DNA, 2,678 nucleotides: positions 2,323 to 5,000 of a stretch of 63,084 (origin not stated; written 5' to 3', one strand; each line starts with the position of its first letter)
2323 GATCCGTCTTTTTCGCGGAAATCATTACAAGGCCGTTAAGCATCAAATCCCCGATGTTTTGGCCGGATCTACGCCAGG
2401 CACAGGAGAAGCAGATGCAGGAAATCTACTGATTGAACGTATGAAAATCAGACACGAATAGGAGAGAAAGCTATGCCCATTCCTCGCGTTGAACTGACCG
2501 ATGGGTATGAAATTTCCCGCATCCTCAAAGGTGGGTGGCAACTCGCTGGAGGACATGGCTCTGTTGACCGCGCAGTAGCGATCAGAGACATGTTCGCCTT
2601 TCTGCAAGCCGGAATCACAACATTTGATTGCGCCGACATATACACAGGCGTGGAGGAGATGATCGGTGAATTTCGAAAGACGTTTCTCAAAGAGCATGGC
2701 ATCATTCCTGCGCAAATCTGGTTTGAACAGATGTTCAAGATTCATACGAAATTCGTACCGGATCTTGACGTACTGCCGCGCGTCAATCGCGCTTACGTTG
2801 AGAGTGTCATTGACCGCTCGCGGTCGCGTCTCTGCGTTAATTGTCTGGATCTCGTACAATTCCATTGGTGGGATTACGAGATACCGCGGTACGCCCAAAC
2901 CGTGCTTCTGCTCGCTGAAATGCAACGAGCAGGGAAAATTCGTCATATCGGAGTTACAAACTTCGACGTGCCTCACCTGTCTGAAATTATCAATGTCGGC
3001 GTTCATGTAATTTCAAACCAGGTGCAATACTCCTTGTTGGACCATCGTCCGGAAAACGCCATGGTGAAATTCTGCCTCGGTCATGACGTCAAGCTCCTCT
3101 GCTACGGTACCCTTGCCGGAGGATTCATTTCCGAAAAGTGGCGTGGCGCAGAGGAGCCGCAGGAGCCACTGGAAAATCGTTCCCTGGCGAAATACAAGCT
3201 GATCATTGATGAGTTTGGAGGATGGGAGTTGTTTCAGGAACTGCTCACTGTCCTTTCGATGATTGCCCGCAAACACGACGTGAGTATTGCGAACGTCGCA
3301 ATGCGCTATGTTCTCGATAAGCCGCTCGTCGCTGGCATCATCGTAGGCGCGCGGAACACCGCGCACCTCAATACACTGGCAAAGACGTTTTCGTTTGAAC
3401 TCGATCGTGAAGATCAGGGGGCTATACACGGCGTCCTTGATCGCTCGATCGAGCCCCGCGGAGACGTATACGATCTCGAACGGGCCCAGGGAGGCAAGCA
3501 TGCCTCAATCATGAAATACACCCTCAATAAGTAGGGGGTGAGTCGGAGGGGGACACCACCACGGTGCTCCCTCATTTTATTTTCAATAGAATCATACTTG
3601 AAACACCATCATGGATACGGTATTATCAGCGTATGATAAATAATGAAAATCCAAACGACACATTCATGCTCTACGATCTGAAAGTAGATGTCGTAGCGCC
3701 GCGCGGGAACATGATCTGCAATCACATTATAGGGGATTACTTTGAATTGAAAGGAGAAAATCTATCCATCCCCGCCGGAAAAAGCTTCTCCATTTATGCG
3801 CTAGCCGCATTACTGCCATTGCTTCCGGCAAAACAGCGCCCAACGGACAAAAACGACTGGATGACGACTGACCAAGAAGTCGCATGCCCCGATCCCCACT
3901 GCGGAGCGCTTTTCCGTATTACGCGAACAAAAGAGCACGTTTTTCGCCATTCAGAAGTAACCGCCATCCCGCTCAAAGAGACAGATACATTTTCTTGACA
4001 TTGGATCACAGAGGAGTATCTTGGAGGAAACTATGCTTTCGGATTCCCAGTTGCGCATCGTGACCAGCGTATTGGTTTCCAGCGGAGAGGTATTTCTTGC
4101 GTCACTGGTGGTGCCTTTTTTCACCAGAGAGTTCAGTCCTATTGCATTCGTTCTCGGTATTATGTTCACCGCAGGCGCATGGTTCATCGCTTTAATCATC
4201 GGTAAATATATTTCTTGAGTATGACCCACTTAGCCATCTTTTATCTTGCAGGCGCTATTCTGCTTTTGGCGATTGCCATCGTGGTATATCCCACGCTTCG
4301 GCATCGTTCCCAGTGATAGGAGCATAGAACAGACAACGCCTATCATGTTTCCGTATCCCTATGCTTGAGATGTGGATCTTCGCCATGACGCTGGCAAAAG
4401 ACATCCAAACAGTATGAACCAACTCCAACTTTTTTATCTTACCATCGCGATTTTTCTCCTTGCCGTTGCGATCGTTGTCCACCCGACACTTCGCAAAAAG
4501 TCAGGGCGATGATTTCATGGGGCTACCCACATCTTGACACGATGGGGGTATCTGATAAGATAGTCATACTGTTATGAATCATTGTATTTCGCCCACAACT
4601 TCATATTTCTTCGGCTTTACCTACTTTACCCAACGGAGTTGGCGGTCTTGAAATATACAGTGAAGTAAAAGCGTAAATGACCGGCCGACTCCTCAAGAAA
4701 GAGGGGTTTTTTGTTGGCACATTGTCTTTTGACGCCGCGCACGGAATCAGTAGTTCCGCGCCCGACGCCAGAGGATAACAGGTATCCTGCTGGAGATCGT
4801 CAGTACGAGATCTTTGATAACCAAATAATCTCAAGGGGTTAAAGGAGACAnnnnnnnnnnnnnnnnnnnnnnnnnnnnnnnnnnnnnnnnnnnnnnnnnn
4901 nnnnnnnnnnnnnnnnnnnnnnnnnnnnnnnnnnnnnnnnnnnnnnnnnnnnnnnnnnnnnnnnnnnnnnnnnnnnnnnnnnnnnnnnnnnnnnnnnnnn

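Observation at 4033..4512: Micro-membrane-protein cassette, copy A: a 61-aa two-TM protein plus two paralogous ~32-aa single-TM peptides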

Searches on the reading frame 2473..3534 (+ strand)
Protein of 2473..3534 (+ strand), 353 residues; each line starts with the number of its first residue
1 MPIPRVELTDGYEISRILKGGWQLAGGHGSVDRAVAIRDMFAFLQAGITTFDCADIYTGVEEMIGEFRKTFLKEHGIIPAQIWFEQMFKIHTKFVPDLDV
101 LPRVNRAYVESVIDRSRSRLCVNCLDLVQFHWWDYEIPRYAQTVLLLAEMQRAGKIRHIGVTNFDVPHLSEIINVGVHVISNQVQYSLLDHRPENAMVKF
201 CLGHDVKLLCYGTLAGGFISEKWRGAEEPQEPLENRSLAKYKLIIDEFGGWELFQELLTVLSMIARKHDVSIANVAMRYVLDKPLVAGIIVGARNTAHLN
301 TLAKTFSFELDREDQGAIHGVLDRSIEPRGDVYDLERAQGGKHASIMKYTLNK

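Call 7: search_protein_families(library=pfam, max_evalue=10, proteins=[window:2473-3534:+])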
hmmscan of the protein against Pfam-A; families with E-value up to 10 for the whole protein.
window:2473-3534:+ (353 aa): 1 family
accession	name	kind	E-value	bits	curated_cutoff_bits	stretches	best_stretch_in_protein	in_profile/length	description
PF00248.27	Aldo_ket_red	-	2e-66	224.5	24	1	17-321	2-289/291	Aldo/keto reductase family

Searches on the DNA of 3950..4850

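Call 59: search_rna_families(source=window, start=3950, end=4850, threshold=evalue, max_evalue=10)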
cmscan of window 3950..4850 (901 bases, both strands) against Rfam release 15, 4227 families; matches with E-value up to 10: 5.
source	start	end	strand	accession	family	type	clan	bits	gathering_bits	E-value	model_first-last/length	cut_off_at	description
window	4417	4457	+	RF02846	Ref84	Gene; antisense;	-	20.7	52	6.2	1-87/87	no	Enterococcus sRNA 84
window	4730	4770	-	RF03571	mir-734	Gene; miRNA;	-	17.3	100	3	1-93/93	no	mir-734 microRNA precursor family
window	4131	4208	-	RF02296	TtnuCD20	Gene; snRNA; snoRNA; CD-box;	-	16.9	80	7.8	1-66/66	no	Tetrahymena snoRNA TtnuCD20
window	4587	4659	+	RF02218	ZNRD1-AS1_1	Gene; lncRNA;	-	16.4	50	1.3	1-68/68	no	ZNRD1 antisense RNA 1 conserved region 1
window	4646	4719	-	RF01787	drz-agam-1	Gene; ribozyme;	-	15.4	37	4.2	1-82/82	no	drz-agam-1 ribozyme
